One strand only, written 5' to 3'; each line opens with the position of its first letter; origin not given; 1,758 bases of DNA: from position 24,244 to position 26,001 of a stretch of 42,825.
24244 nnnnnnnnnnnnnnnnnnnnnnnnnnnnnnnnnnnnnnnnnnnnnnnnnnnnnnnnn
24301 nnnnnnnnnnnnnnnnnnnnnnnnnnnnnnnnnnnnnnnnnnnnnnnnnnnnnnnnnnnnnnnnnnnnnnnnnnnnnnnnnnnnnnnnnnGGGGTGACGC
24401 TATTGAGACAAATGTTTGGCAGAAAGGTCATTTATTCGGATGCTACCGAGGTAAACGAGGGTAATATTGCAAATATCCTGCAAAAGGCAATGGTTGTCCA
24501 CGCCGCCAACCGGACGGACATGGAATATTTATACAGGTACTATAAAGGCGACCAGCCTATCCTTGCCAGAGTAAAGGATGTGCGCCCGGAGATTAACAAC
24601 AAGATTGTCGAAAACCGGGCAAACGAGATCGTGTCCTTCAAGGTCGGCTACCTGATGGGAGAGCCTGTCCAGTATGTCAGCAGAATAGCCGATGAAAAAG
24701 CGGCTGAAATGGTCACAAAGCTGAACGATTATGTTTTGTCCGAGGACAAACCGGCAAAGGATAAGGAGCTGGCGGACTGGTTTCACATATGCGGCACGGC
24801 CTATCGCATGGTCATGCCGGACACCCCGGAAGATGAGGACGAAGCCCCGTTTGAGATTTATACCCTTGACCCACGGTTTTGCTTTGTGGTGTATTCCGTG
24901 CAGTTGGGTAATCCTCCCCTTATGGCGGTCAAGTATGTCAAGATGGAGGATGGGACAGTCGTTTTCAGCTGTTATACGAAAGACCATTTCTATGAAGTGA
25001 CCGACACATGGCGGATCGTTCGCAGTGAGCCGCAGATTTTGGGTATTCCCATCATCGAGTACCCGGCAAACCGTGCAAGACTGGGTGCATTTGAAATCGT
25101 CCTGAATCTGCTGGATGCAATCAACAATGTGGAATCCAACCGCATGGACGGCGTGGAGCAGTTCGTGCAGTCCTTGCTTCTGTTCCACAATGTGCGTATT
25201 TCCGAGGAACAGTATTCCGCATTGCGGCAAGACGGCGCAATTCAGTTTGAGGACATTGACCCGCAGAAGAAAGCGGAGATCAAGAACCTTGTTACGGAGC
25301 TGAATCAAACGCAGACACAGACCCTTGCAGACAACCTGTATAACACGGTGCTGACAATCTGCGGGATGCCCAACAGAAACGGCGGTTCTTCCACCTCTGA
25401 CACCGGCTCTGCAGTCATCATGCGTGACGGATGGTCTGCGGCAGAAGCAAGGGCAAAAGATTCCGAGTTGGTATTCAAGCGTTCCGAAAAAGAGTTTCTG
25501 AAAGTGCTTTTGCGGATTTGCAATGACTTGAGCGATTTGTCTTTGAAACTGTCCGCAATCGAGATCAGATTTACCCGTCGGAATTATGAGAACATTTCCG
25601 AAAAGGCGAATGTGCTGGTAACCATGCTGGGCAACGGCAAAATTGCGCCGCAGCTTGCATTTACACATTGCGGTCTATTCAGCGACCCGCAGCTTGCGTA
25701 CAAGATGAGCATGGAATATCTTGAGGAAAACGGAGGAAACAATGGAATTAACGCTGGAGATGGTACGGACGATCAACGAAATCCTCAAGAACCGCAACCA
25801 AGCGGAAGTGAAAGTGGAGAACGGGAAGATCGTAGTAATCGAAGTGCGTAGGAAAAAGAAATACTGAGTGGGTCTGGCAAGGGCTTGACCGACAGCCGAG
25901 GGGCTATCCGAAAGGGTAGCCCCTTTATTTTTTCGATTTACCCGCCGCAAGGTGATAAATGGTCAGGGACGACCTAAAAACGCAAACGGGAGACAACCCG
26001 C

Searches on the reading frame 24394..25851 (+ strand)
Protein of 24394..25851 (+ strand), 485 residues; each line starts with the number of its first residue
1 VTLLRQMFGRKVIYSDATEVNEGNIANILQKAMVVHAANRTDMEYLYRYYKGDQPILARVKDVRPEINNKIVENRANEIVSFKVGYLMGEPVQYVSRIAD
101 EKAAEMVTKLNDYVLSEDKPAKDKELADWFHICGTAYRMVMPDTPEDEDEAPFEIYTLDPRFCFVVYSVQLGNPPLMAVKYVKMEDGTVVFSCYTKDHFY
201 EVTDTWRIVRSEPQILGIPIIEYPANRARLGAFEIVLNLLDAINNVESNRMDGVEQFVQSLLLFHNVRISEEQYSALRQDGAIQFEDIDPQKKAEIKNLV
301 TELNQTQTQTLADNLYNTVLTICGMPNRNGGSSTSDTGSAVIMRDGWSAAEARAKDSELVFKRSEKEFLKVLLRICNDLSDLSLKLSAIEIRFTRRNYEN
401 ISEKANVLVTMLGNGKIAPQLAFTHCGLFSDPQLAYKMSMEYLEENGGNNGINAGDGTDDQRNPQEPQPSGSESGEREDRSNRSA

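Call 3: search_protein_families(library=pfam, proteins=[window:24394-25851:+], max_evalue=0.01)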
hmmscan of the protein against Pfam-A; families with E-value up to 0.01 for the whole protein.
window:24394-25851:+ (485 aa): 1 family
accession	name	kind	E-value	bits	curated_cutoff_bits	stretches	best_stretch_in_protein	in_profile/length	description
PF05133.19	SPP1_portal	-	1.3e-84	285.1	25.5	1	36-445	8-408/416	Phage portal protein, SPP1 Gp6-like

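Call 4: search_protein_families(library=phrogs, proteins=[window:24394-25851:+], max_evalue=0.01)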
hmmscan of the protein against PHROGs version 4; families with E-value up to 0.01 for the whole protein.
window:24394-25851:+ (485 aa): 5 families
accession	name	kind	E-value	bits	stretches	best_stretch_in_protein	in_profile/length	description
phrog_64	-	head and packaging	2.1e-67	228.8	1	12-471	62-523/547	portal protein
phrog_8065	-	unknown function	9.1e-11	43.1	1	16-147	32-161/165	-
phrog_9064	-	head and packaging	2.3e-06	28.4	1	231-433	2-196/228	portal protein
phrog_104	-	head and packaging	5.5e-06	26.3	1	132-250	144-272/550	portal protein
phrog_38065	-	head and packaging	0.0034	18.8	1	43-96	42-96/106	portal protein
